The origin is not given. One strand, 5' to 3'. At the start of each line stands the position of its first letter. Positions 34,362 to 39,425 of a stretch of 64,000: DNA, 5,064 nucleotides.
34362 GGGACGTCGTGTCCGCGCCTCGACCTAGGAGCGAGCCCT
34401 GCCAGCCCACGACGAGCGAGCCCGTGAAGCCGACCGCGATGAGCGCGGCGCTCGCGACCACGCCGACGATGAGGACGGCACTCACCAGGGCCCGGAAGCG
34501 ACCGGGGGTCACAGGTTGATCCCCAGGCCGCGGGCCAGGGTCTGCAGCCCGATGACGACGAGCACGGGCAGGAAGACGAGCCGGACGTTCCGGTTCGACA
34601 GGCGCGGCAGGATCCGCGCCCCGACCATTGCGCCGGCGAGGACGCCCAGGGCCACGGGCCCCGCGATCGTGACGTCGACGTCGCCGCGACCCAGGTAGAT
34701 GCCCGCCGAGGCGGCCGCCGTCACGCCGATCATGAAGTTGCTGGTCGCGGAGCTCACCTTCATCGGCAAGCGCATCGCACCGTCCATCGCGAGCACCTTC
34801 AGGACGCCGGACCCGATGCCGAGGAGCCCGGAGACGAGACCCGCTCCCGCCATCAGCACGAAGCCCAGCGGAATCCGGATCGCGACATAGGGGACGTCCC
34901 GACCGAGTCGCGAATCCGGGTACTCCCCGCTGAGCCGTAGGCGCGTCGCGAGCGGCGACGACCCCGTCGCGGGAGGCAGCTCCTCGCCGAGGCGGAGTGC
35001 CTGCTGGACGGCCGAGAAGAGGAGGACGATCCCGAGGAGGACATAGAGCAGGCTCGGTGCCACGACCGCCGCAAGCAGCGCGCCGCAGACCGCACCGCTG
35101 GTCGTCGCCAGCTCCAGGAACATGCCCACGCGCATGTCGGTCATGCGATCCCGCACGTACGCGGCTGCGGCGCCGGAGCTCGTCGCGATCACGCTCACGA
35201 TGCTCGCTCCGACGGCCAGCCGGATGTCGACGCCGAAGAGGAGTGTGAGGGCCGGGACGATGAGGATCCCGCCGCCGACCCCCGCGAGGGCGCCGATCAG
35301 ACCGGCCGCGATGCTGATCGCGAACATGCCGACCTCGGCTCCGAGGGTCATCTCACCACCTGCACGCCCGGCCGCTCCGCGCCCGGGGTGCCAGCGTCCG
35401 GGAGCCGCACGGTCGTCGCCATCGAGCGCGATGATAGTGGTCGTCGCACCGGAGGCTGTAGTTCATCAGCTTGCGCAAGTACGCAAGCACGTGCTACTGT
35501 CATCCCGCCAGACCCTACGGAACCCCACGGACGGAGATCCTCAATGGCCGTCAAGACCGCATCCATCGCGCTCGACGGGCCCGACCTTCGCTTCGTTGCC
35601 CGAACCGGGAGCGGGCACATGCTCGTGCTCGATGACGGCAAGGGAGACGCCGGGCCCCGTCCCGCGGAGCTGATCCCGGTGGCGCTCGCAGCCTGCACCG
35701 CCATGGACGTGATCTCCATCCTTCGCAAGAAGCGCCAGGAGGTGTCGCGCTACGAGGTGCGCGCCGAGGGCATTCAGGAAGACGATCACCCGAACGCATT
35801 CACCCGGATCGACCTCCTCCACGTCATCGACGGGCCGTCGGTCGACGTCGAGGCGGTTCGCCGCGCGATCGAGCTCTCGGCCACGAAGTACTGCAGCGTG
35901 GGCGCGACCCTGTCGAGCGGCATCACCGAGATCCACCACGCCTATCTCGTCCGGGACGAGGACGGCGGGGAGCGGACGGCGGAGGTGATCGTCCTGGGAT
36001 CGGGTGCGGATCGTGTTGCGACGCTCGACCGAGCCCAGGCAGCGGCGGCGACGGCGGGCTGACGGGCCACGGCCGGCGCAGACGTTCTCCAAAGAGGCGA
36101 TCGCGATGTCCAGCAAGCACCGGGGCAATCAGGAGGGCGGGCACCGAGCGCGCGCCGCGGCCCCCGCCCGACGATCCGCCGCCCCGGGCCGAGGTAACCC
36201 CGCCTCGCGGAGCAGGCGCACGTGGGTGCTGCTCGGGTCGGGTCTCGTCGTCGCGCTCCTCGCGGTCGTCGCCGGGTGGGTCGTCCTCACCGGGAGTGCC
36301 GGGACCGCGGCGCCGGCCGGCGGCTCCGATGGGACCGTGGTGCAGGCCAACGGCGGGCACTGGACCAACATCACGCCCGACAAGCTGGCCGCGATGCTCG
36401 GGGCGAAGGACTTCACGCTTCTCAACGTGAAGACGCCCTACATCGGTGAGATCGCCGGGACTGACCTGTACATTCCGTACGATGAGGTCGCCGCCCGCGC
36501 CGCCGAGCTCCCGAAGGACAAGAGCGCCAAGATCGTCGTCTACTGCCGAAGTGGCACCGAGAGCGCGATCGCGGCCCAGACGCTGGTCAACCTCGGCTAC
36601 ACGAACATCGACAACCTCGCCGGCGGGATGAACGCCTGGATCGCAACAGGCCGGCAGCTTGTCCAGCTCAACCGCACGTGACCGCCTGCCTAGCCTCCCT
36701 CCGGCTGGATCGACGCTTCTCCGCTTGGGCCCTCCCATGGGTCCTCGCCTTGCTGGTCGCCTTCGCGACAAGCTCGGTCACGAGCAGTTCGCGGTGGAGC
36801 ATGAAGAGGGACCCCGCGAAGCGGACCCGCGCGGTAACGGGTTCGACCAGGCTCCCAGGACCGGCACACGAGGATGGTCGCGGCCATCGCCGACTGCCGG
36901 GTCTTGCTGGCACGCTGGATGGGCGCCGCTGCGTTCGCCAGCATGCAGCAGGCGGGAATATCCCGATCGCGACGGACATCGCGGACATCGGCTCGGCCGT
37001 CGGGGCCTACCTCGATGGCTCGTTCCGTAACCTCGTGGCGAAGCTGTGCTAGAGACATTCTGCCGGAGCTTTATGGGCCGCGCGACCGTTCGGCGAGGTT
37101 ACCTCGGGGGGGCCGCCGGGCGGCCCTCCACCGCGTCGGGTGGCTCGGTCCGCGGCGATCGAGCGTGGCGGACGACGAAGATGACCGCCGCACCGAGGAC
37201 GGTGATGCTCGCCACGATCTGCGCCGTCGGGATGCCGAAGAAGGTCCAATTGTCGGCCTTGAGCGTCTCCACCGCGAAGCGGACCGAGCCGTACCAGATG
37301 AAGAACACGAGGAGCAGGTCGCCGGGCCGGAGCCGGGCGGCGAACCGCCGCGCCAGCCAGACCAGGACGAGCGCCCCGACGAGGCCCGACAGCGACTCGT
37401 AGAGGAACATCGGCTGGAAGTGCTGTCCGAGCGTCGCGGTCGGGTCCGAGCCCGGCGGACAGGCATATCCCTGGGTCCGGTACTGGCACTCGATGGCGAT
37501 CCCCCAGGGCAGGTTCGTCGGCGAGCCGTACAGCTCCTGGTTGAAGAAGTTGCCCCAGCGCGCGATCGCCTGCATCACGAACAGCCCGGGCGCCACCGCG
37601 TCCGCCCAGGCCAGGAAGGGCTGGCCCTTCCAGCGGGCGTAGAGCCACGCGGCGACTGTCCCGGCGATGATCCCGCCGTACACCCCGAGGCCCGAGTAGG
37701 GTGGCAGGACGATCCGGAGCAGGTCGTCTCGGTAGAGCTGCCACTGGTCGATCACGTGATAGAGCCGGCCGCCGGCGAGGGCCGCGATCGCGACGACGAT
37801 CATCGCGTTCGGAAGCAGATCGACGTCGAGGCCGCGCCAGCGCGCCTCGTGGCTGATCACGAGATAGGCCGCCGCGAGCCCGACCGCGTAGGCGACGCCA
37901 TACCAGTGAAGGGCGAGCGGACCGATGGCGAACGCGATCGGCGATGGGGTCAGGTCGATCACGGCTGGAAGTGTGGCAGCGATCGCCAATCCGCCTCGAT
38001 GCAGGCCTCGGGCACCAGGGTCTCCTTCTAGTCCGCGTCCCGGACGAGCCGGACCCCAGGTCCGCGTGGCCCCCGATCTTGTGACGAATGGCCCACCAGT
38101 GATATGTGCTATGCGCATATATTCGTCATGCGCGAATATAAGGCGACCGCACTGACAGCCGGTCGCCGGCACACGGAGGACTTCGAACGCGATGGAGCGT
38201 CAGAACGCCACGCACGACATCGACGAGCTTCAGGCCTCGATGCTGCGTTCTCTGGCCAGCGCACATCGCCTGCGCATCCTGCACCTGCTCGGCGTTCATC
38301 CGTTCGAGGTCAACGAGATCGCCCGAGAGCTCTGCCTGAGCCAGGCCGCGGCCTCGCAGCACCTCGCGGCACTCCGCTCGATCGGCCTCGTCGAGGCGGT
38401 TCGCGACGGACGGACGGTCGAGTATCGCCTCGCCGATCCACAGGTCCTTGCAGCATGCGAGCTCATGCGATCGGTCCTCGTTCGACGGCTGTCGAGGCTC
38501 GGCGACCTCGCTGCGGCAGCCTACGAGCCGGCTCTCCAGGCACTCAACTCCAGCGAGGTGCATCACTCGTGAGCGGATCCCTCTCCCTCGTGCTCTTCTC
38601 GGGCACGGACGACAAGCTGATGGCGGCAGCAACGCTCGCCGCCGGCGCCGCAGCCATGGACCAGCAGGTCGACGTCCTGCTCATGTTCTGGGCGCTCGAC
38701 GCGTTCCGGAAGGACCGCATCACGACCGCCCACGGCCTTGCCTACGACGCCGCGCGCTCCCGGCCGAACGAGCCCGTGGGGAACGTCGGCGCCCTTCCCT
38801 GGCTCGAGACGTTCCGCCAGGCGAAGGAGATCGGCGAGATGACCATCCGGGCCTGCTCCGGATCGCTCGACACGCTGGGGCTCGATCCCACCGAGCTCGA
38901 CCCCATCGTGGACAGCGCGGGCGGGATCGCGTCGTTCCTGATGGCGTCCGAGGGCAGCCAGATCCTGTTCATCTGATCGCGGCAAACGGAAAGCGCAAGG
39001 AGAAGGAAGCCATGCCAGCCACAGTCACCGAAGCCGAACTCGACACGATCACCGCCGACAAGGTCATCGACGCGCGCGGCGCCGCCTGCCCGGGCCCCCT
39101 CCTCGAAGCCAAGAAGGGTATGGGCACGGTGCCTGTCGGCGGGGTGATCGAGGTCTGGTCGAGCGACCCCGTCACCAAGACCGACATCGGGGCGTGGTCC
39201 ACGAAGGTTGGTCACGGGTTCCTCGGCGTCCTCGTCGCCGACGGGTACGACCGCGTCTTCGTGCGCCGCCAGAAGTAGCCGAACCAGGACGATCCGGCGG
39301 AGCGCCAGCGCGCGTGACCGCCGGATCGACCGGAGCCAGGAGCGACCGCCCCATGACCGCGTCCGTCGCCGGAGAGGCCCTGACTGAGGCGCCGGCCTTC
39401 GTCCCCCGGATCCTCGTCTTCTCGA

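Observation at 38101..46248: ArsR-controlled sulfur-relay plus HdrA/Qmo-like redox operon with no HdrB/HdrC-type catalytic subunit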

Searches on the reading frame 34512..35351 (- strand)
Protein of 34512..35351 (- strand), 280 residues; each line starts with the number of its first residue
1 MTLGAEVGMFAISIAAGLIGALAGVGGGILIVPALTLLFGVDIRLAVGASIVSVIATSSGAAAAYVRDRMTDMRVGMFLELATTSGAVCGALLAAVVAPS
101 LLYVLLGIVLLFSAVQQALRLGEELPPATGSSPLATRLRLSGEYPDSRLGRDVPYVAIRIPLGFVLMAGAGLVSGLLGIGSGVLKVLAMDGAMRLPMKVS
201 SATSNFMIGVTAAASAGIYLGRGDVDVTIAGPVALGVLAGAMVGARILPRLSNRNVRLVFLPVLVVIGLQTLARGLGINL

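Call 68: search_protein_families(library=pfam, proteins=[window:34512-35351:-], max_evalue=0.001)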
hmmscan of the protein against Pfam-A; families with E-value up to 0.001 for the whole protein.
seq(280 aa): 1 family
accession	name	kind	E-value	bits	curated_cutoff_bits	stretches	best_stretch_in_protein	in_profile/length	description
PF01925.25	TauE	-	1e-46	160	32.6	1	10-270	2-236/237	Sulfite exporter TauE/SafE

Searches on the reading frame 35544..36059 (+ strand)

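Call 68: search_protein_families(library=pfam, proteins=[window:35544-36059:+], max_evalue=0.001)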
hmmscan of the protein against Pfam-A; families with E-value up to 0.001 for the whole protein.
seq(172 aa): 1 family
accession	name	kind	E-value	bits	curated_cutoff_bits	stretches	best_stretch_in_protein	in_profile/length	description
PF02566.24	OsmC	-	1.1e-15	58.3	27.5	1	34-128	3-96/100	OsmC-like protein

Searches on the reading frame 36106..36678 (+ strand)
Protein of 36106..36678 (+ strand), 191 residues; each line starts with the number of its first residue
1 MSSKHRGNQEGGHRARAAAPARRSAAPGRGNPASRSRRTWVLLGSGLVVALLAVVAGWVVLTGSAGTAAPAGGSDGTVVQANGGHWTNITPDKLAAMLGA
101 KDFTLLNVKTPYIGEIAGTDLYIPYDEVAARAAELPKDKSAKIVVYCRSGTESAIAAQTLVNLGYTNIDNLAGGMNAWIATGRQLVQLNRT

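Call 68: search_protein_families(library=pfam, proteins=[window:36106-36678:+], max_evalue=0.001)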
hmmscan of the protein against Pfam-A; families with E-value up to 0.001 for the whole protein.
seq(191 aa): 1 family
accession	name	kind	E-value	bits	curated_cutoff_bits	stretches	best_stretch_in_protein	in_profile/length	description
PF00581.25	Rhodanese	-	5.2e-11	43.3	22.2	1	123-180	46-101/102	Rhodanese-like domain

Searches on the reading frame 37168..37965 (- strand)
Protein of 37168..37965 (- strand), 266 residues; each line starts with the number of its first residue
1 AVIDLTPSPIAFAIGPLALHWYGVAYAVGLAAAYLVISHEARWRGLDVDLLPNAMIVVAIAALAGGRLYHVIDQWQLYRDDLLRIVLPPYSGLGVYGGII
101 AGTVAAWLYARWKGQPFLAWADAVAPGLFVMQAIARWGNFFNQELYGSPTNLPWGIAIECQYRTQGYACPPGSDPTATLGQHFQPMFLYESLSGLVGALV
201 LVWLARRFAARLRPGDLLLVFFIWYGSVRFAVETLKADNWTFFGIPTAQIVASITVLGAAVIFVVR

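Call 68: search_protein_families(library=pfam, proteins=[window:37168-37965:-], max_evalue=0.001)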
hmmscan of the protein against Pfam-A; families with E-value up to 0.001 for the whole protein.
seq(266 aa): 1 family
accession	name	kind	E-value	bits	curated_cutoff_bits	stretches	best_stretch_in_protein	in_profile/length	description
PF01790.23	LGT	-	4.4e-61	206.7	24.9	1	9-264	1-239/240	Prolipoprotein diacylglyceryl transferase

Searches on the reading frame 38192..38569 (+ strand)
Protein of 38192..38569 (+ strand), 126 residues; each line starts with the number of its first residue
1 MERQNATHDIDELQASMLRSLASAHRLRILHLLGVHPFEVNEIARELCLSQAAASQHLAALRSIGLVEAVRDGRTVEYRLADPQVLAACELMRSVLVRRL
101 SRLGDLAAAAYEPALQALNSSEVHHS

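Call 9: search_protein_families(library=pfam, proteins=[window:38192-38569:+], max_evalue=0.01)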
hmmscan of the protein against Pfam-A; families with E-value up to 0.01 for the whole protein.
seq(126 aa): 16 families
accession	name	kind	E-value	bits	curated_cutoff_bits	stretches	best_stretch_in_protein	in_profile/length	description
PF01022.26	HTH_5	-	2.9e-10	40.3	22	1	26-68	4-46/47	Bacterial regulatory protein, arsR family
PF12840.13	HTH_20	-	1.3e-07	31.9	27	1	21-68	1-49/51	Helix-turn-helix domain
PF12802.13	MarR_2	-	4.5e-05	24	27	1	26-73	7-56/61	MarR family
PF09339.16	HTH_IclR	-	0.00025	21.2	22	1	27-69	6-50/52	IclR helix-turn-helix domain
PF25213.1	HVO_A0261_N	-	0.00039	20.7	35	1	21-72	8-58/86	HVO_A0261 N-terminal domain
PF02082.26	Rrf2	-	0.00058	20.5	30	1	28-83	10-68/132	Iron-dependent Transcriptional regulator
PF01978.25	TrmB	-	0.00062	20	25.6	1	32-83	17-67/68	Sugar-specific transcriptional regulator TrmB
PF17782.7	DprA_WH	-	0.00066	20.1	22.9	1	23-61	11-49/61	DprA winged helix domain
PF14394.12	DUF4423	-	0.00086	19.6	30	1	10-76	7-75/165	Domain of unknown function (DUF4423)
PF01047.28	MarR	-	0.0012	19.2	24.6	1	25-68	7-48/59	MarR family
PF25212.1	HVO_A0114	-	0.0016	18.6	27.6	1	11-76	9-75/84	HVO_A0114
PF24033.1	DUF7342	-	0.0017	18.8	31.6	1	36-87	16-66/150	Family of unknown function (DUF7342)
PF08279.18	HTH_11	-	0.0017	18.7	25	1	26-71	2-50/55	HTH domain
PF01726.22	LexA_DNA_bind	-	0.0028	17.8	23.7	1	37-69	25-58/65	LexA DNA binding domain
PF13545.12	HTH_Crp_2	-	0.0035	17.7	27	1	37-88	22-69/70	Crp-like helix-turn-helix domain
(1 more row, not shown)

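Call 10: search_protein_families(library=ncbifam, proteins=[window:38192-38569:+], max_evalue=0.001)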
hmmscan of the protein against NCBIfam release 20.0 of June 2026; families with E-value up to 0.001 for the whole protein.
seq(126 aa): 12 families
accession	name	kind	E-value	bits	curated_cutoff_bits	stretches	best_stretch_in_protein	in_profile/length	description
NF033788.1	HTH_metalloreg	subfamily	5.8e-21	74.1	55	1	15-87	2-75/77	metalloregulator ArsR/SmtB family transcription factor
NF047906.1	CdPbTransRegCmtR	equivalog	3e-12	46.3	150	1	17-95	14-93/104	Cd(II)/Pb(II)-sensing metalloregulatory transcriptional regulator CmtR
NF045707.1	Dbac_1936_reg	equivalog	9.1e-12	44.9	115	1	14-94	7-87/99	ArsR/SmtB-type metalloregulator TsoR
NF033789.1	repress_SdpR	subfamily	7.6e-11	41.8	100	1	18-81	2-65/79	autorepressor SdpR family transcription factor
NF040642.1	sulf_sens_BigR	equivalog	2.9e-09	36.9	155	1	15-84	11-80/95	sulfite-sensing transcriptional repressor BigR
NF041413.1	ArsR_Rv2640c_fam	equivalog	3.6e-07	30.6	155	1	15-92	33-113/118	Rv2640c family ArsR-like transcriptional regulator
NF053602.1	Phr_regulator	exception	3.3e-06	26.8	320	1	18-69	6-57/191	heat shock transcription regulator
NF007528.0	PRK10141.1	subfamily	6.8e-06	25.9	97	1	17-85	9-77/117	metalloregulator ArsR/SmtB family transcription factor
TIGR01884.1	cas_HTH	subfamily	9.5e-06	25.1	60.2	1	8-74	126-192/202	CRISPR-associated CARF protein Csa3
NF053755.1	MsvR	equivalog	9.2e-05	22.2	220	1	18-72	7-61/236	transcriptional factor MsvR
NF052532.1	TransRegPagRBaca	equivalog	0.00018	21.6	170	1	12-92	15-95/99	transcriptional repressor PagR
NF053606.1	Sta1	subfamily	0.00065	19.8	80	0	27-73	23-70/100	Sta1 family transcriptional regulator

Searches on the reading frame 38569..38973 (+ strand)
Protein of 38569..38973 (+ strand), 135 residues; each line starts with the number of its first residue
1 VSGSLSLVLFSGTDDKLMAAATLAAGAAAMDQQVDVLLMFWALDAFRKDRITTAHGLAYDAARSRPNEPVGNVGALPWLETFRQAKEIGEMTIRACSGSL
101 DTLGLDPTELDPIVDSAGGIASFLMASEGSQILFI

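Call 9: search_protein_families(library=pfam, proteins=[window:38569-38973:+], max_evalue=0.01)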
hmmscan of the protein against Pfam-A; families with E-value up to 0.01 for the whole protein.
seq(135 aa): 1 family
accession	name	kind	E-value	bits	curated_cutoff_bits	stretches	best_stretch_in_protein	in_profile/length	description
PF13686.11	DrsE_2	-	1.1e-12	48.6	25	1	5-54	5-54/156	DsrE/DsrF/DrsH-like family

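Call 10: search_protein_families(library=ncbifam, proteins=[window:38569-38973:+], max_evalue=0.001)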
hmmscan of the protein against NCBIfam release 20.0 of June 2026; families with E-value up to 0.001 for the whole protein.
seq(135 aa): 0 families

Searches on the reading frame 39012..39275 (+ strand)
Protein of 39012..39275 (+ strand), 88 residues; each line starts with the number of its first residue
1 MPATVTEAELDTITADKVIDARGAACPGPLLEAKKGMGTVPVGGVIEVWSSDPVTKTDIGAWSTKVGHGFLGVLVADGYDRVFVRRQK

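Call 9: search_protein_families(library=pfam, proteins=[window:39012-39275:+], max_evalue=0.01)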
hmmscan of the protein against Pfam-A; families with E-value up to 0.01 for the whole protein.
seq(88 aa): 1 family
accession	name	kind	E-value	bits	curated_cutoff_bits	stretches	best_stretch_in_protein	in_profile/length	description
PF01206.22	TusA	-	1.3e-16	60.6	28.6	1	17-85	1-69/70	Sulfurtransferase TusA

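Call 10: search_protein_families(library=ncbifam, proteins=[window:39012-39275:+], max_evalue=0.001)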
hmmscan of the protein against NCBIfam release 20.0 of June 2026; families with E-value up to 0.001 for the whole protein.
seq(88 aa): 2 families
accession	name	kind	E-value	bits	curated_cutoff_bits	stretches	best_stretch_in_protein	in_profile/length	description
NF001423.0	PRK00299.1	equivalog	8.9e-08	31.9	78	1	13-85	6-78/82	sulfurtransferase TusA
TIGR03527.1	selenium_YedF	equivalog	0.00044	20.1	110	1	19-67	1-49/194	sulfurtransferase-like selenium metabolism protein YedF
